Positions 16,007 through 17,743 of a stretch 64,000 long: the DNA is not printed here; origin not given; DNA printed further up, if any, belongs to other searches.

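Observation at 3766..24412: Candidate undescribed anaerobic catabolic pathway (hydroxyaromatic or heterocyclic substrate) beside tRNA-Arg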

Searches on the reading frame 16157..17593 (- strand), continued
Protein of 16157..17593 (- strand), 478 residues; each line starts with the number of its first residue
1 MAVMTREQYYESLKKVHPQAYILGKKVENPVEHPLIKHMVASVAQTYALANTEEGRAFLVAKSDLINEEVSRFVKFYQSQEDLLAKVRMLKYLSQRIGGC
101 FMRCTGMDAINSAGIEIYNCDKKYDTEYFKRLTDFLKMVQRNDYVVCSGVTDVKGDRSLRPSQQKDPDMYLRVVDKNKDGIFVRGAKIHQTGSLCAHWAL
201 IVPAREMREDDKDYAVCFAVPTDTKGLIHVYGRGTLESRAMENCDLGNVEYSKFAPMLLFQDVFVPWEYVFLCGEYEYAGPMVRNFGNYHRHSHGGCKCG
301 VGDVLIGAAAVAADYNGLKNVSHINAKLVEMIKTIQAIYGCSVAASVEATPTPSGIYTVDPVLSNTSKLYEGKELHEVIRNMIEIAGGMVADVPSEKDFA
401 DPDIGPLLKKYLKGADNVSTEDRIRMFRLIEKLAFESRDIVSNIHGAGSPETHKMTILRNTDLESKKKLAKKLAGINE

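Call 41: find_encoding_contigs(protein=P0127, flank=10000, max_places=1)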
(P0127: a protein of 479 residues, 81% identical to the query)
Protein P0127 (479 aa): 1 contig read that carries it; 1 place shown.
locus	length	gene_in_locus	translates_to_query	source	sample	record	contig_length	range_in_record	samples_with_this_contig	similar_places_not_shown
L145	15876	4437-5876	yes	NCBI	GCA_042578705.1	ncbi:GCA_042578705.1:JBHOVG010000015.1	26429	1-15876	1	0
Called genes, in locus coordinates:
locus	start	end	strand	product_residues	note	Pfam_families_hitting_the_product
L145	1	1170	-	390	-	PF02589:LUD_dom, PF13183:Fer4_8, PF13237:Fer4_10 (faint), PF13534:Fer4_17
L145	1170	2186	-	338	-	PF02754:CCG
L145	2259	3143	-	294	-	PF02629:CoA_binding, PF13380:CoA_binding_2 (weak), PF13607:Succ_CoA_lig, PF00549:Ligase_CoA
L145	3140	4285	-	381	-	PF08442:ATP-grasp_2, PF13549:ATP-grasp_5, PF24948:Citrate_synth_N (weak), PF00549:Ligase_CoA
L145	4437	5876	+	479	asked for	PF11794:HpaB_N, PF03241:HpaB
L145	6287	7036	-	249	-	PF01479:S4 (faint), PF00849:PseudoU_synth_2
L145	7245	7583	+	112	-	-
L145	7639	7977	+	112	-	-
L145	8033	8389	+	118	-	-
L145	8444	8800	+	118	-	-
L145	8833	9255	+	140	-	-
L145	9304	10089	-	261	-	PF00378:ECH_1, PF16113:ECH_2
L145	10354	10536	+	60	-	PF01165:Ribosomal_S21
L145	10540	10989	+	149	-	PF09424:YqeY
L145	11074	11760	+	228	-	PF13507:GATase_5, PF01965:DJ-1_PfpI, PF07685:GATase_3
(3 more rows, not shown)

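Call 58: search_protein_families(library=pfam, proteins=[L005:196-1200:-, L005:1371-2000:-, L025:397-1344:-, L025:1344-2561:-, L025:2818-3387:-, L025:3532-4413:-, L025:4485-5837:-, L025:6157-6876:+, L025:10361-11575:-], max_evalue=0.0001)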
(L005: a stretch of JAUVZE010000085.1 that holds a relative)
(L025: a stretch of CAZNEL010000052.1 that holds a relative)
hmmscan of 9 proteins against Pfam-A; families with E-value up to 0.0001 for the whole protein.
L005:196-1200:- (334 aa): 2 families
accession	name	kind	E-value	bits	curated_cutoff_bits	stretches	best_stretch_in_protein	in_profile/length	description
PF01556.23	DnaJ_C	-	8.6e-50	169.2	26.6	1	140-314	1-152/152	DnaJ C terminal domain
PF00226.36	DnaJ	-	9e-30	103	27.8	1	10-72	1-63/63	DnaJ domain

L005:1371-2000:- (209 aa): 1 family
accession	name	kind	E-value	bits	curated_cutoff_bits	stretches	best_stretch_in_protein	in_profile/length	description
PF00293.34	NUDIX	-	2.8e-11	44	21.1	1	45-157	5-118/134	NUDIX domain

L025:397-1344:- (315 aa): 1 family
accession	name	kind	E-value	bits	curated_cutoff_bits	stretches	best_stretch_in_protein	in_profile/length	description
PF02775.26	TPP_enzyme_C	-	1.4e-22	80.5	21.9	1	54-223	1-151/151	Thiamine pyrophosphate enzyme, C-terminal TPP binding domain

L025:1344-2561:- (405 aa): 3 families
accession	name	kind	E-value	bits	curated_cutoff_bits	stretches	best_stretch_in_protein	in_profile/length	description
PF01855.24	POR_N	-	1.9e-73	247.5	27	1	30-251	2-228/231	Pyruvate flavodoxin/ferredoxin oxidoreductase, thiamine diP-bdg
PF17147.9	PFOR_II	-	1.1e-27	96.8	27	1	277-376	3-99/102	Pyruvate:ferredoxin oxidoreductase core domain II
PF02780.25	Transketolase_C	-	9.7e-11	42.1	25.9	1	270-356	5-91/124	Transketolase, C-terminal domain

L025:2818-3387:- (189 aa): 1 family
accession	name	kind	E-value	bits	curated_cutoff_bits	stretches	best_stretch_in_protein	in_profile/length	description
PF01558.24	POR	-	1.2e-43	149.7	27.4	1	16-183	1-173/173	Pyruvate ferredoxin/flavodoxin oxidoreductase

L025:3532-4413:- (293 aa): 1 family
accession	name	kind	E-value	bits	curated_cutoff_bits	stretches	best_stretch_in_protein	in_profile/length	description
PF00582.32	Usp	-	3.5e-45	154.5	24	2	1-131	1-141/141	Universal stress protein family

L025:4485-5837:- (450 aa): 3 families
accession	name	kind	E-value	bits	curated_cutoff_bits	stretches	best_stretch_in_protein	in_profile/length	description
PF03600.22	CitMHS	-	3.4e-81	273.4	31.9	1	16-392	1-336/336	Citrate transporter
PF02040.21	ArsB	-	5e-22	79.3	22.2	1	77-433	48-407/423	Arsenical pump membrane protein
PF00939.25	Na_sulph_symp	-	4e-12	46.3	27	2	255-446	273-469/472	Sodium:sulfate symporter transmembrane region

L025:6157-6876:+ (239 aa): 2 families
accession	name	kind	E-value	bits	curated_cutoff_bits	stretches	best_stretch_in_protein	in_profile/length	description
PF13484.11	Fer4_16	-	1.6e-10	42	30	1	170-232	1-66/66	4Fe-4S double cluster binding domain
PF12838.12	Fer4_7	-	6.2e-07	30.2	27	1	170-232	1-51/52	4Fe-4S dicluster domain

L025:10361-11575:- (404 aa): 1 family
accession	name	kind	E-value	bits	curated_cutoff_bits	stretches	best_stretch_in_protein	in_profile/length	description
PF02515.22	CoA_transf_3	-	1.2e-98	331.1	23.3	1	7-379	2-366/366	CoA-transferase family III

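Call 61: list_cluster_members(proteins=[P0122, P0002, P0008, P0013, P0012])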
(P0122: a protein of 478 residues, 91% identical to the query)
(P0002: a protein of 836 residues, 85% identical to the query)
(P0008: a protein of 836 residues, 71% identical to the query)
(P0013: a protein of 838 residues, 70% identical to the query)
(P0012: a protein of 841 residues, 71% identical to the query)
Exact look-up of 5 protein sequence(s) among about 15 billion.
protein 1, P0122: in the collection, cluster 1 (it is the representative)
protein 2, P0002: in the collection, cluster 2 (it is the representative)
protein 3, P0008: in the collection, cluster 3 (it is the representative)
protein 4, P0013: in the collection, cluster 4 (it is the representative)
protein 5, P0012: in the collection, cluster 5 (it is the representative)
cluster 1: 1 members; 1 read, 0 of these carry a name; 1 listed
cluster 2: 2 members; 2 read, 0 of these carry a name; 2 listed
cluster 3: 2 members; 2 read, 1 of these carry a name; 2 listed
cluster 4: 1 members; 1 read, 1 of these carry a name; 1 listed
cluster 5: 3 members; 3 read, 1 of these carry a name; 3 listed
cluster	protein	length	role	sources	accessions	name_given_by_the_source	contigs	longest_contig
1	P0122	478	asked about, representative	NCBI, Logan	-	-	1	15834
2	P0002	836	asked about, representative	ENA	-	-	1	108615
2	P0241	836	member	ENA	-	-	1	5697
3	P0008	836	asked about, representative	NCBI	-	-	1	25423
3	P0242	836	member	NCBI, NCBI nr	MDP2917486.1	MAG: molybdopterin-dependent oxidoreductase [Dehalococcoidia bacterium] | molybdopterin-dependent oxidoreductase [Dehalococcoidia bacterium]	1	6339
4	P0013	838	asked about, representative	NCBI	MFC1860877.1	molybdopterin-dependent oxidoreductase [Chloroflexota bacterium]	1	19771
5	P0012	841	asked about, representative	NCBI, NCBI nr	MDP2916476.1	MAG: molybdopterin-dependent oxidoreductase [Dehalococcoidia bacterium] | molybdopterin-dependent oxidoreductase [Dehalococcoidia bacterium]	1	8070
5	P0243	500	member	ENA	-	-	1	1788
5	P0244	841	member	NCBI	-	-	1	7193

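Call 78: search_protein_families(library=ncbifam, proteins=[L003:201-1343:-, L007:7626-8504:-, L006:1752-2954:-, L006:2951-3964:-, L006:380-1750:-, L025:10361-11575:-, L025:8530-9642:+], max_evalue=1e-10)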
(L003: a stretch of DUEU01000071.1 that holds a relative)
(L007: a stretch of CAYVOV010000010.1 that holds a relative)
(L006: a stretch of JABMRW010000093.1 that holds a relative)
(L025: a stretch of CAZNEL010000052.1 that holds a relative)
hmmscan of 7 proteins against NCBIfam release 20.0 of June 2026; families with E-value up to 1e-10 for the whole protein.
L003:201-1343:- (380 aa): 3 families
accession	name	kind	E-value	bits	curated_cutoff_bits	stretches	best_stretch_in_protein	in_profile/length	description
NF001913.0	PRK00696.1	equivalog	1.2e-98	330.7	370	1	1-374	1-383/388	ADP-forming succinate--CoA ligase subunit beta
TIGR01016.1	sucCoAbeta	subfamily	2.7e-97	326.1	375.55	1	1-372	1-381/386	succinate-CoA ligase subunit beta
NF010647.0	PRK14046.1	equivalog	1.1e-69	235.5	604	1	1-370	1-379/392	malate--CoA ligase subunit beta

L007:7626-8504:- (292 aa): 3 families
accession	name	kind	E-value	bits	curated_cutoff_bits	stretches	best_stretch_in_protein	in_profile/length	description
NF004230.0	PRK05678.1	equivalog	1.2e-110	369.3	336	1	1-287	1-286/291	succinate--CoA ligase subunit alpha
TIGR01019.1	sucCoAalpha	subfamily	7.1e-109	363.6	353.2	1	3-288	1-285/286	succinate--CoA ligase subunit alpha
TIGR02717.1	AcCoA-syn-alpha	equivalog_domain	2.5e-20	72.6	567.15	1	46-252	47-256/447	acetate--CoA ligase alpha subunit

L006:1752-2954:- (400 aa): 2 families
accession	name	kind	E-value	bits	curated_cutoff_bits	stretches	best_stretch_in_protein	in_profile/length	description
NF045670.1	quin_L_LdhH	equivalog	4.9e-106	355.6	800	1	9-398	1-386/706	L-lactate dehydrogenase (quinone) large subunit LdhH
TIGR00273.1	TIGR00273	equivalog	7.8e-102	341.3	444.8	1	20-399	3-376/432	LutB/LldF family L-lactate oxidation iron-sulfur protein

L006:2951-3964:- (337 aa): 8 families
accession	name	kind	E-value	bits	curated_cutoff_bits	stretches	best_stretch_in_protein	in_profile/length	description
NF045670.1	quin_L_LdhH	equivalog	4.5e-36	124.4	800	1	117-331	486-705/706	L-lactate dehydrogenase (quinone) large subunit LdhH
NF004898.0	PRK06259.1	equivalog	1.9e-33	115.9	385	1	117-334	281-487/488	fumarate reductase (CoM/CoB) subunit TfrB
NF008369.0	PRK11168.1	equivalog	3.7e-18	65.6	278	1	117-326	186-396/401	anaerobic glycerol-3-phosphate dehydrogenase subunit C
NF008434.0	PRK11274.1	equivalog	5.8e-14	51.8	333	1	119-326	189-404/409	glycolate oxidase subunit GlcF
NF045663.1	diclust_near_Sec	equivalog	1.5e-12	46.5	530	1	139-311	459-619/759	pyridine nucleotide-disulfide oxidoreductase/dicluster-binding protein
NF045796.1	DsrK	equivalog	5.2e-12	45.1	400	1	154-274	247-376/453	sulfate reduction electron transfer complex DsrMKJOP subunit DsrK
NF045724.1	ferredox_TmcB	equivalog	2.7e-11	42.7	735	1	194-326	285-419/430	electron transfer complex ferredoxin TmcB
TIGR03379.1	glycerol3P_GlpC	equivalog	6.6e-11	41.6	279.9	0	117-325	181-392/397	anaerobic glycerol-3-phosphate dehydrogenase subunit GlpC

L006:380-1750:- (456 aa): 35 families (the best 25 are shown)
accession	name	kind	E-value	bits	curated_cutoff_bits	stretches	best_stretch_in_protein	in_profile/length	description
NF004947.0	PRK06292.2-5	equivalog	5.5e-178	592.7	592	1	1-455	1-460/474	dihydrolipoyl dehydrogenase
NF004946.0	PRK06292.2-4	subfamily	1.5e-138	462.6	634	1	1-452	1-469/487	dihydrolipoyl dehydrogenase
NF005884.0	PRK07846.1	equivalog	5.4e-121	404.4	501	1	1-454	1-452/454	mycothione reductase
TIGR01350.1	lipoamide_DH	equivalog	1.6e-112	376.6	408.8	1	3-452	1-453/461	dihydrolipoyl dehydrogenase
TIGR03452.1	mycothione_red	equivalog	4.6e-109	365.3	635.65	1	2-450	1-449/452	mycothione reductase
NF004992.0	PRK06370.1-4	equivalog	8e-105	350.9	629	1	2-455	3-457/459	FAD-containing oxidoreductase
TIGR02053.1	MerA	equivalog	2.4e-103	346.6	454.45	1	4-446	1-446/465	mercury(II) reductase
NF004944.0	PRK06292.2-2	equivalog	2.8e-95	319.7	619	1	1-447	1-446/460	dihydrolipoyl dehydrogenase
NF004991.0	PRK06370.1-3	subfamily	4.8e-93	312.4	620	1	2-449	34-483/509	FAD-containing oxidoreductase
NF004776.0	PRK06116.1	equivalog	2.8e-89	300.2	480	1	1-448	2-448/450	glutathione-disulfide reductase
NF004990.0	PRK06370.1-1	equivalog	9.9e-86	288.2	842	1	2-454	3-456/459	FAD-containing oxidoreductase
NF004943.0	PRK06292.2-1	equivalog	8.1e-85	285.3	432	1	1-450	1-452/456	dihydrolipoyl dehydrogenase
NF004939.0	PRK06292.1-1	equivalog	5.5e-81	272.6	435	1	2-454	4-459/476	dihydrolipoyl dehydrogenase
NF004945.0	PRK06292.2-3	equivalog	3.3e-80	270.3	494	1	1-446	1-445/457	dihydrolipoyl dehydrogenase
TIGR01424.1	gluta_reduc_2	equivalog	2e-76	257.4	606.05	1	3-448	2-444/446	glutathione-disulfide reductase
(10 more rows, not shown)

L025:10361-11575:- (404 aa): 7 families
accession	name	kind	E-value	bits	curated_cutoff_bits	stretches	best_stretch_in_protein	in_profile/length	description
NF052585.1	SucGlutTfsCaiB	equivalog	4.3e-60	203.4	750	1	5-388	7-390/394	succinate--glutarate CoA-transferase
NF003809.0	PRK05398.1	subfamily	1.8e-53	181.6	442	1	5-402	4-415/416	formyl-CoA transferase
NF041294.1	Scnl_mescCoAtase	equivalog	2.5e-52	178.3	700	1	6-381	4-378/381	succinyl-CoA:mesaconate CoA-transferase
TIGR03253.1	oxalate_frc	equivalog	8.9e-51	172.9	504.2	1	6-402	4-415/416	formyl-CoA transferase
NF008511.0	PRK11430.1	equivalog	1e-47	163.1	522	1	6-339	10-336/381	CoA:oxalate CoA-transferase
NF002914.1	PRK03525.1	equivalog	1.2e-24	87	413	1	6-402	10-396/400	L-carnitine CoA-transferase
TIGR04253.1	mesacon_CoA_iso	equivalog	7.8e-24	84.4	725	1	5-402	2-399/403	2-methylfumaryl-CoA isomerase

L025:8530-9642:+ (370 aa): 20 families
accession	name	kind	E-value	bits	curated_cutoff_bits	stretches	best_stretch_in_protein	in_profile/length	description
NF009714.1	PRK13243.1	equivalog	8.4e-59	199.5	455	1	38-359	7-326/332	glyoxylate reductase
TIGR01327.1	PGDH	equivalog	2.2e-58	198.3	454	1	38-351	4-306/525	phosphoglycerate dehydrogenase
NF005069.0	PRK06487.1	equivalog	2.9e-47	161.3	448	1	57-343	30-308/320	2-hydroxyacid dehydrogenase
NF000492.1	vanH_gen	exception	4.1e-41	141.1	540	1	71-333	39-298/312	D-lactate dehydrogenase VanH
NF006263.0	PRK08410.1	equivalog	5.7e-41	140.9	389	1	35-347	4-308/311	D-2-hydroxyacid dehydrogenase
NF005387.0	PRK06932.1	equivalog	4.6e-39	134.2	492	1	65-346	34-310/314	2-hydroxyacid dehydrogenase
NF011938.0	PRK15409.1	equivalog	5.8e-39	134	492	1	57-360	27-323/324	glyoxylate/hydroxypyruvate reductase GhrB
NF000371.1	vanH_Agroup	exception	3.6e-36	125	700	1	100-338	75-308/322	VanH-A/VanH-Pt family D-lactate dehydrogenase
NF005750.0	PRK07574.1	equivalog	1.5e-31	109.8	329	1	69-347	84-358/386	NAD-dependent formate dehydrogenase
NF000128.1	vanH-Sc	exception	3.6e-30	105.2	650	1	67-329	55-314/337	D-lactate dehydrogenase VanH-Sc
NF000112.1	vanH-Amyco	exception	3.3e-29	102.2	625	1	103-331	102-325/348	VanH-AOV family D-lactate dehydrogenase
NF008759.0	PRK11790.1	equivalog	3.8e-29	101.6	404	1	65-324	44-295/410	phosphoglycerate dehydrogenase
NF000004.1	vanH-D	exception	4.6e-29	101.6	550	1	100-329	76-300/323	D-lactate dehydrogenase VanH-D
NF000151.1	vanH-Ac1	exception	3.1e-28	99.1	750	1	99-331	105-333/351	D-lactate dehydrogenase VanH-Ac1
NF041369.1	Dhydh_Halo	equivalog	5e-27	94.9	400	1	73-342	38-287/305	D-2-hydroxyacid dehydrogenase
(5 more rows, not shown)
